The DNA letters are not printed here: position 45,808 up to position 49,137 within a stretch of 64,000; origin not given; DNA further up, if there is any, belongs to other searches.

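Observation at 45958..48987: Tandem-duplicated PilB/GspE secretion ATPase: two complete motor modules in one 1009-aa chain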

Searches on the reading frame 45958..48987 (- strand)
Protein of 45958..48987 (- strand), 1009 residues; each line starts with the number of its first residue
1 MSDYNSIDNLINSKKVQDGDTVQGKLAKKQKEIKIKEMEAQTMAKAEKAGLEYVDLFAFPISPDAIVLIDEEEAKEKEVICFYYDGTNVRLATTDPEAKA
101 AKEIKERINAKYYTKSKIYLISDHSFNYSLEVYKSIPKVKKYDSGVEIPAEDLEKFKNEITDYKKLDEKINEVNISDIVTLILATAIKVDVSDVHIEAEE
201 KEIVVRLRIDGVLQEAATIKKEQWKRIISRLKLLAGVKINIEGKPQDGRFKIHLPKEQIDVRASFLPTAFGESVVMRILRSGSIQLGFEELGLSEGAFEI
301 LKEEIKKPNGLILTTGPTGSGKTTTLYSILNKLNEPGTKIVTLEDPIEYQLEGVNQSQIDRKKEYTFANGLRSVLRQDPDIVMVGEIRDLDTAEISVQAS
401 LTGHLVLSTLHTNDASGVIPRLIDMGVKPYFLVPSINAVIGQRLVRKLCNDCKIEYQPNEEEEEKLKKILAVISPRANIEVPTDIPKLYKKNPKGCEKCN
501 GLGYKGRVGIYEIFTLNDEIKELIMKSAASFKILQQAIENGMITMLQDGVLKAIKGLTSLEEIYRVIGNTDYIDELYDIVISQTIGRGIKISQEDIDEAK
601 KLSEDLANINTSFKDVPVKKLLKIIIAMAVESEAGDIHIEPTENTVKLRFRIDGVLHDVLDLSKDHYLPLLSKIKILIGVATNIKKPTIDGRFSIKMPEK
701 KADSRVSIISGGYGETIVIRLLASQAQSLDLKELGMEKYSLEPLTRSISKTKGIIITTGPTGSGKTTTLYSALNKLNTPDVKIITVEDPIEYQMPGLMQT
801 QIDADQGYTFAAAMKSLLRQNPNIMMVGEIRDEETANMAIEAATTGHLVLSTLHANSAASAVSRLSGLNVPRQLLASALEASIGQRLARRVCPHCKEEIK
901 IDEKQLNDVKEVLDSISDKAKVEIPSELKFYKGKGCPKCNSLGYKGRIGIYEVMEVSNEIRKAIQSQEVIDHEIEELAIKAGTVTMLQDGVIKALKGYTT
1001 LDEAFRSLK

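Call 3: search_protein_families(library=pfam, proteins=[window:45958-48987:-], max_evalue=0.01)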
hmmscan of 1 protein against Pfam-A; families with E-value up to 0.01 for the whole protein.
window:45958-48987:- (1009 aa): 33 families (the best 25 are shown)
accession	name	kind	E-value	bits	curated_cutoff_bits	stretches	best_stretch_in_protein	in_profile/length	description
PF00437.27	T2SSE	-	4.1e-235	779.7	24.9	2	175-565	8-370/370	Type II/IV secretion system protein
PF13401.12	AAA_22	-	1.3e-09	38.8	27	1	750-787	3-40/130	AAA domain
PF25199.1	nSTAND_NTPase5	-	1.3e-09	38.5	34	1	302-352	34-85/145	Novel STAND NTPase 5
PF20720.3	nSTAND3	-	8.9e-08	32.4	27.2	1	302-347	11-55/155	Novel STAND NTPase 3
PF12775.13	AAA_7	-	7.1e-07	29.4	25.8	0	740-786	21-67/181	P-loop containing dynein motor region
PF13173.12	AAA_14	-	2e-06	28.3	27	0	311-352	4-46/129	AAA domain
PF03215.21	Rad17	-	2.5e-06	28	23.8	0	307-333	43-68/186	Rad17 P-loop domain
PF13604.12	AAA_30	-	3.4e-06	27.3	27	0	299-342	8-51/191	AAA domain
PF04851.21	ResIII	-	4e-06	27.3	22.5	0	297-343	11-59/164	Type III restriction enzyme, res subunit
PF13662.12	Toprim_4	-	6.3e-06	26.8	25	0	729-783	31-81/85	Toprim domain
PF00005.33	ABC_tran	-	7.3e-06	27.1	25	0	312-355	14-52/137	ABC transporter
PF00004.35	AAA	-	1e-05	26.4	21.2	0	312-390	1-69/131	ATPase family associated with various cellular activities (AAA)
PF02492.25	cobW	-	1.1e-05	25.6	20.7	0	313-341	4-31/180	CobW/HypB/UreG, nucleotide-binding domain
PF13245.12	AAA_19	-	1.3e-05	25.9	25.1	0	309-337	11-39/134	AAA domain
PF13191.12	AAA_16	-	3.2e-05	24.9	32.6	0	307-337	21-52/167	AAA ATPase domain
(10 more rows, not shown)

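Call 4: search_protein_families(library=ncbifam, proteins=[window:45958-48987:-], max_evalue=0.001)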
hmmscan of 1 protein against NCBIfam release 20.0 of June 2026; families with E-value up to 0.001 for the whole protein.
window:45958-48987:- (1009 aa): 32 families (the best 25 are shown)
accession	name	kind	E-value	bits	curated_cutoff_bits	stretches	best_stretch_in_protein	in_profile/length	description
TIGR02533.1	type_II_gspE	equivalog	2.3e-279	926.9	630.25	2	74-566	9-485/486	type II secretion system ATPase GspE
TIGR02538.1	type_IV_pilB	equivalog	3.3e-272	904.1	675.65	2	35-566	38-561/564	type IV-A pilus assembly ATPase PilB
NF007755.0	PRK10436.1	equivalog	1.2e-236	785.8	617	2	149-570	59-462/465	type II secretion system protein GspE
NF053534.1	T4PilAsmATPsTfpB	equivalog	9.2e-232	770.5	850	2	26-567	53-582/584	type IV pilus assembly ATPase TfpB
NF041000.1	ATPase_ComGA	equivalog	3.7e-142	472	300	2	182-446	3-266/267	competence type IV pilus ATPase ComGA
TIGR01420.1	pilT_fam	subfamily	6e-97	324.9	319.1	2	182-447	5-270/343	PilT/PilU family type 4a pilus ATPase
TIGR02525.1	plasmid_TraJ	equivalog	1.4e-57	195.3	368.3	2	273-425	119-272/372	plasmid transfer ATPase TraJ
TIGR02524.1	dot_icm_DotB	equivalog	2.7e-42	145.2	463.3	2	303-423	128-257/358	Dot/Icm type IV secretion system ATPase DotB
NF058587.1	archaellum_moto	equivalog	9.6e-39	133.5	550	2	755-876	278-406/527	archaellum flagellar ATPase motor FlaI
TIGR02782.1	TrbB_P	equivalog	1.3e-33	116.7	304.55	2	716-868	99-255/303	P-type conjugative transfer ATPase TrbB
TIGR02788.1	VirB11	equivalog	2.2e-30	105.8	249.95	2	693-873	86-270/308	P-type DNA transfer ATPase VirB11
TIGR03819.1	heli_sec_ATPase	hypoth_equivalog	8.2e-30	104.1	373.15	2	714-884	139-316/340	TadA family conjugal transfer-associated ATPase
NF010407.0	PRK13833.1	subfamily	6.8e-27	94.7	499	2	719-869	110-263/323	conjugal transfer protein TrbB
NF010469.0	PRK13894.1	subfamily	6.9e-27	94.6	508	2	738-885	136-284/320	conjugal transfer ATPase TrbB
NF053672.1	bindosome_BasE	exception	4.9e-24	85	1000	2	748-878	266-401/512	bindosome assembly system ATPase subunit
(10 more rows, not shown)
